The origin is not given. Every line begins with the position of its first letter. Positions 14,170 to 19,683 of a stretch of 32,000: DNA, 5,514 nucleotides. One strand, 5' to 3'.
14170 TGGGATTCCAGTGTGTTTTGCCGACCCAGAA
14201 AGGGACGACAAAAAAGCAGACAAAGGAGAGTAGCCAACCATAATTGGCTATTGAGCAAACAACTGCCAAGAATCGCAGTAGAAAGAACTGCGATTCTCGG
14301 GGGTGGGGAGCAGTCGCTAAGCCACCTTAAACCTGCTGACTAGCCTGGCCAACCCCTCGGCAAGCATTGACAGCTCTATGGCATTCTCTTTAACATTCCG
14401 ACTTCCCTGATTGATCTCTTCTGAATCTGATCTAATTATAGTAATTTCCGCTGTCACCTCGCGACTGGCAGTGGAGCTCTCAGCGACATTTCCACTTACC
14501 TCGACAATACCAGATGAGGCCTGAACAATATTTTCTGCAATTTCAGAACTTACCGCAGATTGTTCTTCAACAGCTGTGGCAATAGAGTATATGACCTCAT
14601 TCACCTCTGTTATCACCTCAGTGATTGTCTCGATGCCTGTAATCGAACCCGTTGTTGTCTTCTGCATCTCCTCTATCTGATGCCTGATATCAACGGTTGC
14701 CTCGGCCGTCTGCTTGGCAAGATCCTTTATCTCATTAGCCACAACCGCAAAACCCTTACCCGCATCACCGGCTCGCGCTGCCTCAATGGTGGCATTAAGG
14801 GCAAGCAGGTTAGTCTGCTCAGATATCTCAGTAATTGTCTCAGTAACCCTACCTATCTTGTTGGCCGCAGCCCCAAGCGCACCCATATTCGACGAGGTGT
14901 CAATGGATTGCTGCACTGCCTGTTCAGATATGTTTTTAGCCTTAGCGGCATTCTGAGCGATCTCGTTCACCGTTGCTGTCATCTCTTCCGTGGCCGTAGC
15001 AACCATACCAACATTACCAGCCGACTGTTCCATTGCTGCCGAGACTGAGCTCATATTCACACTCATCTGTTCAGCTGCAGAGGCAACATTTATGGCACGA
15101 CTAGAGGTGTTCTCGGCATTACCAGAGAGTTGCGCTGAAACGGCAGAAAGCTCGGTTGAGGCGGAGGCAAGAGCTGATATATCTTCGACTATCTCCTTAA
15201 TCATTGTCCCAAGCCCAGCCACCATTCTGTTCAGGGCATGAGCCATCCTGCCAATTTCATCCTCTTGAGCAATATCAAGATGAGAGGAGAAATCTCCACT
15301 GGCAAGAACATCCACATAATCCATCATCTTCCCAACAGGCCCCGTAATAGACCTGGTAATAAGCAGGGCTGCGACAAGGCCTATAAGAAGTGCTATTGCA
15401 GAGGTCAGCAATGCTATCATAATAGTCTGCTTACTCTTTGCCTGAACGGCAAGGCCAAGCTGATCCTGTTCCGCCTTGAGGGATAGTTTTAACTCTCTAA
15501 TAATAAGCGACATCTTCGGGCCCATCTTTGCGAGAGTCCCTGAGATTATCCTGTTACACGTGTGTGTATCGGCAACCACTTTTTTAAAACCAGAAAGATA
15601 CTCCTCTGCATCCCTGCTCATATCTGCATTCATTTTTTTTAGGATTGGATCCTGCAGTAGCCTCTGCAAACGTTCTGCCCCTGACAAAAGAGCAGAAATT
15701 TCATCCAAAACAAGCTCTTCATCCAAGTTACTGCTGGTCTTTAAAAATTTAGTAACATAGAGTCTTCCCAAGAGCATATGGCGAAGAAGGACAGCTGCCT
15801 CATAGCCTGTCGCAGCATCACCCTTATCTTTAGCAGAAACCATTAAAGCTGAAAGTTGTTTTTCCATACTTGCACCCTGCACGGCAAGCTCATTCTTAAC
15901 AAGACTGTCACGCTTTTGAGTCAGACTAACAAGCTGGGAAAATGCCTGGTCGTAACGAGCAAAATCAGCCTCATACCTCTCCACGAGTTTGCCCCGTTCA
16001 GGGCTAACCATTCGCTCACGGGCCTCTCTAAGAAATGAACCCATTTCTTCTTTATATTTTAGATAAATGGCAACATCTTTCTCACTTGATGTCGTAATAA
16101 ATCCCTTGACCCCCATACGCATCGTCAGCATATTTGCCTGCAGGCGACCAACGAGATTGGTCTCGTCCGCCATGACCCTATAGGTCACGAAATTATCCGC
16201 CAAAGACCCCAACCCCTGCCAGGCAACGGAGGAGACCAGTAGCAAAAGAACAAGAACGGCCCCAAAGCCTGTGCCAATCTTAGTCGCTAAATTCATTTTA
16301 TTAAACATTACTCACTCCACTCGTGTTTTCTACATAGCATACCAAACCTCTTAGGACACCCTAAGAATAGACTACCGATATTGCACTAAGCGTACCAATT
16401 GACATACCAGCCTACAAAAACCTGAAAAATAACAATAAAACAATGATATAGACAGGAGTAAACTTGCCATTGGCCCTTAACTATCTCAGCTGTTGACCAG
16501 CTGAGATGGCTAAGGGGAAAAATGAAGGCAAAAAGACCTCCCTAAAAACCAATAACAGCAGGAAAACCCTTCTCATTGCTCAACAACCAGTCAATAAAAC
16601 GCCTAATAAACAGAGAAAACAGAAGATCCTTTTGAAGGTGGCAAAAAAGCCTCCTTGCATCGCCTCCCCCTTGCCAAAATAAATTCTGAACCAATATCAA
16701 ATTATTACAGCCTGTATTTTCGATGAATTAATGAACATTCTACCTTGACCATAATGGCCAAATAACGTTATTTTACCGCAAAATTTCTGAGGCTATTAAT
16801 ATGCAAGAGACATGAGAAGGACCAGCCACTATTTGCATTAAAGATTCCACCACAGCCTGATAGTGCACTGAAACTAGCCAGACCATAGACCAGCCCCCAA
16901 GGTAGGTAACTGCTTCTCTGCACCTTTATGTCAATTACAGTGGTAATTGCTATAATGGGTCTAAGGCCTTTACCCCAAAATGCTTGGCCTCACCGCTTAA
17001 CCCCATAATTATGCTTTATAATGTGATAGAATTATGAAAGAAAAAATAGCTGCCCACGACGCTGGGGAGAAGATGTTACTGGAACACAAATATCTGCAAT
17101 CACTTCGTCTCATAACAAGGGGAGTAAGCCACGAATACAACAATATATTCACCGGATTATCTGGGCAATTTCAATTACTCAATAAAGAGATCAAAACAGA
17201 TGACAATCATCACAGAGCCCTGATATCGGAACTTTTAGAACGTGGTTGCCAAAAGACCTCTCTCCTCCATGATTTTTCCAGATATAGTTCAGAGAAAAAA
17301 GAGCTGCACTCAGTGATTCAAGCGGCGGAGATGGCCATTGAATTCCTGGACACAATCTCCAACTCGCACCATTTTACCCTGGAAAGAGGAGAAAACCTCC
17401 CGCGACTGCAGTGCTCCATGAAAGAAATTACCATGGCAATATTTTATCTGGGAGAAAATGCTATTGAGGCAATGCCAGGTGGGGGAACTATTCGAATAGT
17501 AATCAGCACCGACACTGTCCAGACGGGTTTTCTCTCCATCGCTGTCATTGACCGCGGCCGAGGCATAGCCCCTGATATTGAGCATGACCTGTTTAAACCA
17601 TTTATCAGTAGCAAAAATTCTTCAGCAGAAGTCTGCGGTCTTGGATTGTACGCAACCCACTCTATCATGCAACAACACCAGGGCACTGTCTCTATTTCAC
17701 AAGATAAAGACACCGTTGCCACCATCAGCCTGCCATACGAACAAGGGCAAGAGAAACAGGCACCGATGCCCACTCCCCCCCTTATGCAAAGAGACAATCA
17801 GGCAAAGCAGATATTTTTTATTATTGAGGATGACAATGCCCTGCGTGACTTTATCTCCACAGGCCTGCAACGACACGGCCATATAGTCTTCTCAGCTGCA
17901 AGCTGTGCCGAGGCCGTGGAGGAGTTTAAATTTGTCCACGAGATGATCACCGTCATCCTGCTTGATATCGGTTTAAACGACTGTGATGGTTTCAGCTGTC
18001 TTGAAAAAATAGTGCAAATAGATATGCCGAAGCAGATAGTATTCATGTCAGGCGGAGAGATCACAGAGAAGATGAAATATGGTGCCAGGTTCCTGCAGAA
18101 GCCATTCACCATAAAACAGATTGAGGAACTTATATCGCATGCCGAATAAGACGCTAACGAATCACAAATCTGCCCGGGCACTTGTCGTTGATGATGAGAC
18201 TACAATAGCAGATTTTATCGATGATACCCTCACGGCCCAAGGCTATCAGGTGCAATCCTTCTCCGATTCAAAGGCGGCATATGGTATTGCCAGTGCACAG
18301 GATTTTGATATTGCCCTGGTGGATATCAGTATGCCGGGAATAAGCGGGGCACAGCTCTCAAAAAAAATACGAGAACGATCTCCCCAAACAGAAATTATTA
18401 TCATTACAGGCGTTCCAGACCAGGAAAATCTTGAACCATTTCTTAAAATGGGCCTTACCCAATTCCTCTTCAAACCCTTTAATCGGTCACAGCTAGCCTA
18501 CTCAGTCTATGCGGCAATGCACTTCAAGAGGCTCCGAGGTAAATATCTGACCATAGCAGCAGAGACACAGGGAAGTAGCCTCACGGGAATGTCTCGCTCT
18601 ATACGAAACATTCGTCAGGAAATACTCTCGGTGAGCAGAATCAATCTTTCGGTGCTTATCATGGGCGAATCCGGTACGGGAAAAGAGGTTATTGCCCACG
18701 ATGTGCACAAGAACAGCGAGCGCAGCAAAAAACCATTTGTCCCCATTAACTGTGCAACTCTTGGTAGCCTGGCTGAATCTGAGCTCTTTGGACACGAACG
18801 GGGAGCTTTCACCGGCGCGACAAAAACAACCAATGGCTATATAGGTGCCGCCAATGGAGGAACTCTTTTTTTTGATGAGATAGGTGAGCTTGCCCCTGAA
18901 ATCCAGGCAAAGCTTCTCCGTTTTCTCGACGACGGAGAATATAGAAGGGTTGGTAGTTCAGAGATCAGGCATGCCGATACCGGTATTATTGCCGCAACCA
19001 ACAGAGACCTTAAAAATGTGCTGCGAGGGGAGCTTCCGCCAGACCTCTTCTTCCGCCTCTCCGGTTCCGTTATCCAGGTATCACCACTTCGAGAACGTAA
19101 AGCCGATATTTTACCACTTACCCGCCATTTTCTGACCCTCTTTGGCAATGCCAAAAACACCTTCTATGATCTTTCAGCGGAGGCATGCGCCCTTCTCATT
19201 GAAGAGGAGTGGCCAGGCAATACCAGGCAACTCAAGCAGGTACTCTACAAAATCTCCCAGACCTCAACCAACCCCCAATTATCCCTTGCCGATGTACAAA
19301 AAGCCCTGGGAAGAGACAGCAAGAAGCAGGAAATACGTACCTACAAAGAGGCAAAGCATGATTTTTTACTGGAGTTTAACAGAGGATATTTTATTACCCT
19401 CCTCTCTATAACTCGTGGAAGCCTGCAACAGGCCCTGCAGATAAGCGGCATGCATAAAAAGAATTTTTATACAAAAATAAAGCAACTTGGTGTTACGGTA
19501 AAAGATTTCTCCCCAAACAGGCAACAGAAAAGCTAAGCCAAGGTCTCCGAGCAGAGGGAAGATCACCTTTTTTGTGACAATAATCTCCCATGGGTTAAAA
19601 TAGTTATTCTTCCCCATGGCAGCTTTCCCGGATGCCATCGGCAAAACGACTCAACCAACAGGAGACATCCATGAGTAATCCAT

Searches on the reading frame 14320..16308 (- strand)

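Call 16: search_protein_families(library=pfam, proteins=[window:14320-16308:-], max_evalue=0.00001)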
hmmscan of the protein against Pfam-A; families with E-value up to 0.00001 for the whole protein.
window:14320-16308:- (663 aa): 2 families
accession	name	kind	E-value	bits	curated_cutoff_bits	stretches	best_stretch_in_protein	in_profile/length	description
PF00015.26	MCPsignal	-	8.1e-30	104.3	34.6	1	453-612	3-169/172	Methyl-accepting chemotaxis protein (MCP) signalling domain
PF00672.30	HAMP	-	6.4e-13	49.2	25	1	316-366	1-51/53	HAMP domain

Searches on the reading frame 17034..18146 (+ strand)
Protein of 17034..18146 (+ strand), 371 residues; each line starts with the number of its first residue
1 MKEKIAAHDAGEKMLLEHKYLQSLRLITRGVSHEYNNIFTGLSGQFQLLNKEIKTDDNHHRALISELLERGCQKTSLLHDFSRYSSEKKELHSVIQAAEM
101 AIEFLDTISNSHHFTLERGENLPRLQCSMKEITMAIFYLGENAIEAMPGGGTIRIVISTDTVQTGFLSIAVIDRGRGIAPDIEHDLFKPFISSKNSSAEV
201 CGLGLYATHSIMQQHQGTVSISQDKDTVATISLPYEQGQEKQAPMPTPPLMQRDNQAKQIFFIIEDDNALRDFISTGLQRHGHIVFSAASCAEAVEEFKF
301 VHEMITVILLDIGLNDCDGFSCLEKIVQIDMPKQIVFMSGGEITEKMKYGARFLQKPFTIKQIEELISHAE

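Call 16: search_protein_families(library=pfam, proteins=[window:17034-18146:+], max_evalue=0.00001)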
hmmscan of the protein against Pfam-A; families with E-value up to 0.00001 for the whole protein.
window:17034-18146:+ (371 aa): 2 families
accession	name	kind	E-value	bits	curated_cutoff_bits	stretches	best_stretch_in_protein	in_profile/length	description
PF02518.31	HATPase_c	-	1.6e-15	57.9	26.4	1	139-236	13-110/111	Histidine kinase-, DNA gyrase B-, and HSP90-like ATPase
PF00072.30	Response_reg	-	1.2e-12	48.4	30.2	1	262-367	2-110/111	Response regulator receiver domain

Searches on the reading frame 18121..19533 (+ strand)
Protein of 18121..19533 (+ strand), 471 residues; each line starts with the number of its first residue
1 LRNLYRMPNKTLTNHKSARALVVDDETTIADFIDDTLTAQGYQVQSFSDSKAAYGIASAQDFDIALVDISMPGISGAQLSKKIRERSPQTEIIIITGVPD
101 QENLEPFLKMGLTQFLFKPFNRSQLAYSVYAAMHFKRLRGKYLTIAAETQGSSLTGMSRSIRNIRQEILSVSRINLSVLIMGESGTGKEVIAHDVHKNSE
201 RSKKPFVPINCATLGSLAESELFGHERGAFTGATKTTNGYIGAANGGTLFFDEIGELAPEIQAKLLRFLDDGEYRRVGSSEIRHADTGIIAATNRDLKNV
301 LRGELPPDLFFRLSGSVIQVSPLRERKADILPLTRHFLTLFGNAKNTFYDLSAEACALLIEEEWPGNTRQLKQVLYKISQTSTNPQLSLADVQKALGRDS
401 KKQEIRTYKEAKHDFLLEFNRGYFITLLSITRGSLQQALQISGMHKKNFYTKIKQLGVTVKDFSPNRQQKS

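Call 16: search_protein_families(library=pfam, proteins=[window:18121-19533:+], max_evalue=0.00001)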
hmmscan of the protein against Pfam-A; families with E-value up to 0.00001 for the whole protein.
window:18121-19533:+ (471 aa): 7 families
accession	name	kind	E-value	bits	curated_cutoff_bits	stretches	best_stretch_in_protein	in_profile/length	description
PF00158.32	Sigma54_activat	-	2.8e-56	190.2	20.2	1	155-317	2-166/168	Sigma-54 interaction domain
PF00072.30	Response_reg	-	1.4e-25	90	30.2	1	21-126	2-107/111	Response regulator receiver domain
PF14532.12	Sigma54_activ_2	-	1e-16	61.8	25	1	156-323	2-138/138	Sigma-54 interaction domain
PF25601.1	AAA_lid_14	-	5.1e-15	55.5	27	1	324-403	1-81/87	AAA+ ATPase lid domain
PF07724.20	AAA_2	-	1.2e-08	35.6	27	1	177-299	5-129/166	AAA domain (Cdc48 subfamily)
PF07728.20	AAA_5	-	8e-08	32.8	22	1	178-295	2-123/139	AAA domain (dynein-related subfamily)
PF00004.35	AAA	-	2.6e-06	28.3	21.2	1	178-295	1-110/131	ATPase family associated with various cellular activities (AAA)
